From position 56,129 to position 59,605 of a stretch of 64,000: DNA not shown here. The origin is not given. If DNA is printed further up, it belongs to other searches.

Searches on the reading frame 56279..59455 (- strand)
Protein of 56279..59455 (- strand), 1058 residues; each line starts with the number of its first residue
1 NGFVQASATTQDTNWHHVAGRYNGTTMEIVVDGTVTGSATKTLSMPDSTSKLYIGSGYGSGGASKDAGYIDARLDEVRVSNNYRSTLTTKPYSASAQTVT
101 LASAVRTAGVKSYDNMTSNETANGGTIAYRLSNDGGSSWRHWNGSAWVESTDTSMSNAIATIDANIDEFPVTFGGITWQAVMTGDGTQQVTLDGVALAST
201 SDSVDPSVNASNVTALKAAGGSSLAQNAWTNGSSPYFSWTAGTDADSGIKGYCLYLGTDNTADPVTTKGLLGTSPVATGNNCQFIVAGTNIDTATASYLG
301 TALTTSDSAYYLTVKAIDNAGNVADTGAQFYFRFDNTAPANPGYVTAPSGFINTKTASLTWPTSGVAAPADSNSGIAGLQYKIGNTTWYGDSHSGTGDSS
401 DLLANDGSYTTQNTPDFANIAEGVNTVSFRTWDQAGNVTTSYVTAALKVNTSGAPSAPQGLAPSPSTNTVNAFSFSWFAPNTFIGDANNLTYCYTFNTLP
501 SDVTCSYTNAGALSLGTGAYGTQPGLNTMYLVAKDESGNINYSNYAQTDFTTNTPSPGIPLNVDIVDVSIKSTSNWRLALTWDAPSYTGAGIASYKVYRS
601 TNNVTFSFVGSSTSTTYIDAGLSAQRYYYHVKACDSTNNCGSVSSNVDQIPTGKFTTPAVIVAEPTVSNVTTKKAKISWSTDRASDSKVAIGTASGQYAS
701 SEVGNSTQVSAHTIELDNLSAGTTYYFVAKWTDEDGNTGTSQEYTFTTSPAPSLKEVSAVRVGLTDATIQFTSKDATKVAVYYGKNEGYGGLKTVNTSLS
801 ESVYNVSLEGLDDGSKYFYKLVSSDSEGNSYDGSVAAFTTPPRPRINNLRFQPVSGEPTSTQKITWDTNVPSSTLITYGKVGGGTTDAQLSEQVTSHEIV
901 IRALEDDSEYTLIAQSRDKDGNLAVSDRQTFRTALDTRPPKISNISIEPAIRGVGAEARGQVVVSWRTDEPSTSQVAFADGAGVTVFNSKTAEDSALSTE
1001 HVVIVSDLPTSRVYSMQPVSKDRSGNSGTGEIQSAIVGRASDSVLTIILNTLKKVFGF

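Call 66: search_protein_families(library=phrogs, proteins=[window:56279-59455:-], max_evalue=0.001)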
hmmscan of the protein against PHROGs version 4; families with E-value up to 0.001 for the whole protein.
window:56279-59455:- (1058 aa): 0 families
